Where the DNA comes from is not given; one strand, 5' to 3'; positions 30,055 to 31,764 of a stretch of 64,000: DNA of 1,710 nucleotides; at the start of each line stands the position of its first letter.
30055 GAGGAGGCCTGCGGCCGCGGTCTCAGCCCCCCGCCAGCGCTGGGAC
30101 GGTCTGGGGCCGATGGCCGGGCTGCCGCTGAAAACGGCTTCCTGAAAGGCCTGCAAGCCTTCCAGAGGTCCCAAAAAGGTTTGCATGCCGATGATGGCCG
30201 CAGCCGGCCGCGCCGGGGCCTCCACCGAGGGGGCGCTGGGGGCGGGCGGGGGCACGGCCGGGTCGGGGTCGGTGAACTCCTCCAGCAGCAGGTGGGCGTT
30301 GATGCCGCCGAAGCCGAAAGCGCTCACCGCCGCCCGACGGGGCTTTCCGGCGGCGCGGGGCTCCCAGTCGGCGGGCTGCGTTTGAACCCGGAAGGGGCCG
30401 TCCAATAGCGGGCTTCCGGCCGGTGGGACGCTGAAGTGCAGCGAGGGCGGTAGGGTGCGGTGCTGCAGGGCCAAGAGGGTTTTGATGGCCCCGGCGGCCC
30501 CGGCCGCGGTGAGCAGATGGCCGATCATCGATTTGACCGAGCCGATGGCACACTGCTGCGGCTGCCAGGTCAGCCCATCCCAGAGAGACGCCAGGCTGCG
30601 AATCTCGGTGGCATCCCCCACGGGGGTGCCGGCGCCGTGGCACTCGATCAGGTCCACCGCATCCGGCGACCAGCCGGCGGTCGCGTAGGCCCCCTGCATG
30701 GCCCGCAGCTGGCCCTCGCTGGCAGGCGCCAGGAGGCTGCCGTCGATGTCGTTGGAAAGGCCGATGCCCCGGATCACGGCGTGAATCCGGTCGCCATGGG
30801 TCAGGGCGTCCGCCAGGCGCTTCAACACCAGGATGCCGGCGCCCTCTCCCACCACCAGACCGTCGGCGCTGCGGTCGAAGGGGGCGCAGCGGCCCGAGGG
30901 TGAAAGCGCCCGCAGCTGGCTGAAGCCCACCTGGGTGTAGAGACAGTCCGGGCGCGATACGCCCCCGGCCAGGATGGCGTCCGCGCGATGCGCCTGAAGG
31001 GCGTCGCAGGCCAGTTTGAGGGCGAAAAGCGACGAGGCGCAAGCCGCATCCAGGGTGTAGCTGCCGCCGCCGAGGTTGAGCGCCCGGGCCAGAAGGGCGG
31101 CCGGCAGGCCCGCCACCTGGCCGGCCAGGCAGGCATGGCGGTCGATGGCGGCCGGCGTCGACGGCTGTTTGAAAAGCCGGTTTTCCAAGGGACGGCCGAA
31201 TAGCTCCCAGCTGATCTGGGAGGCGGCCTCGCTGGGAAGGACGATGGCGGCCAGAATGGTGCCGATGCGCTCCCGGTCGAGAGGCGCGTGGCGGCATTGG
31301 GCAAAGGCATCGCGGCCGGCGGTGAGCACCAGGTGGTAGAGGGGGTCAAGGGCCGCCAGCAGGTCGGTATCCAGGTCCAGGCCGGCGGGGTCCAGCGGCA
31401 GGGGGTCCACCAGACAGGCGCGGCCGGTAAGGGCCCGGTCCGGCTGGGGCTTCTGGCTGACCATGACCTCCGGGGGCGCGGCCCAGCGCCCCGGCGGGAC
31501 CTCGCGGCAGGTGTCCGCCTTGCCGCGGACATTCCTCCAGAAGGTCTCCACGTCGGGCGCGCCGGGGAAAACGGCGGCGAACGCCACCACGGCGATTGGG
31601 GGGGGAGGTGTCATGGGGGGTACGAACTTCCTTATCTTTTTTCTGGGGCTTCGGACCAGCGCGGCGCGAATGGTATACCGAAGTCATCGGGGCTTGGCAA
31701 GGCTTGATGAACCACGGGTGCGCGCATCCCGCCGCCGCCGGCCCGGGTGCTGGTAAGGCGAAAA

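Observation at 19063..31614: PUFA-synthase-type PKS physically joined to an oleABCD head-to-head hydrocarbon operon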

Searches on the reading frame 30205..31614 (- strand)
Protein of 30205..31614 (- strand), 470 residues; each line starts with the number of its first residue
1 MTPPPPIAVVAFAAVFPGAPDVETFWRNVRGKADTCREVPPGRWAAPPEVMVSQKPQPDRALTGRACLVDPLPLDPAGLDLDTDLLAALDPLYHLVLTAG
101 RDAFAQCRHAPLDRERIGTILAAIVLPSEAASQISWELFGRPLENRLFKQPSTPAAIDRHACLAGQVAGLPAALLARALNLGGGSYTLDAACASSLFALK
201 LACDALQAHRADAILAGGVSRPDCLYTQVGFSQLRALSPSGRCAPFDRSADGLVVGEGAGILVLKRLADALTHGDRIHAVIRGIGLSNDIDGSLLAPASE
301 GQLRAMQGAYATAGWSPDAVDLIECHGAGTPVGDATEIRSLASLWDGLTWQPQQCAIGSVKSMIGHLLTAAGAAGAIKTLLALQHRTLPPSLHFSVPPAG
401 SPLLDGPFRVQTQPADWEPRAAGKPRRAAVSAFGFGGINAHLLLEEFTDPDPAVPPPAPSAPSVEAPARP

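Call 68: search_protein_families(library=pfam, proteins=[window:30205-31614:-], max_evalue=0.01)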
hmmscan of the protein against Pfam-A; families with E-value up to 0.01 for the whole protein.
window:30205-31614:- (470 aa): 4 families
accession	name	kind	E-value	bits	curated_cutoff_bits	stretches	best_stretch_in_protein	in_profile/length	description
PF00109.32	ketoacyl-synt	-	2.4e-44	152.3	20.8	1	6-270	3-252/252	Beta-ketoacyl synthase, N-terminal domain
PF02801.28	Ketoacyl-synt_C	-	2.8e-36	124.6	20.8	1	278-394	1-118/119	Beta-ketoacyl synthase, C-terminal domain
PF16197.11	KAsynt_C_assoc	-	3e-08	34.5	33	1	402-455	7-54/111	Ketoacyl-synthetase C-terminal extension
PF00108.29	Thiolase_N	-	0.0088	15.9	26.4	0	185-219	78-112/260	Thiolase, N-terminal domain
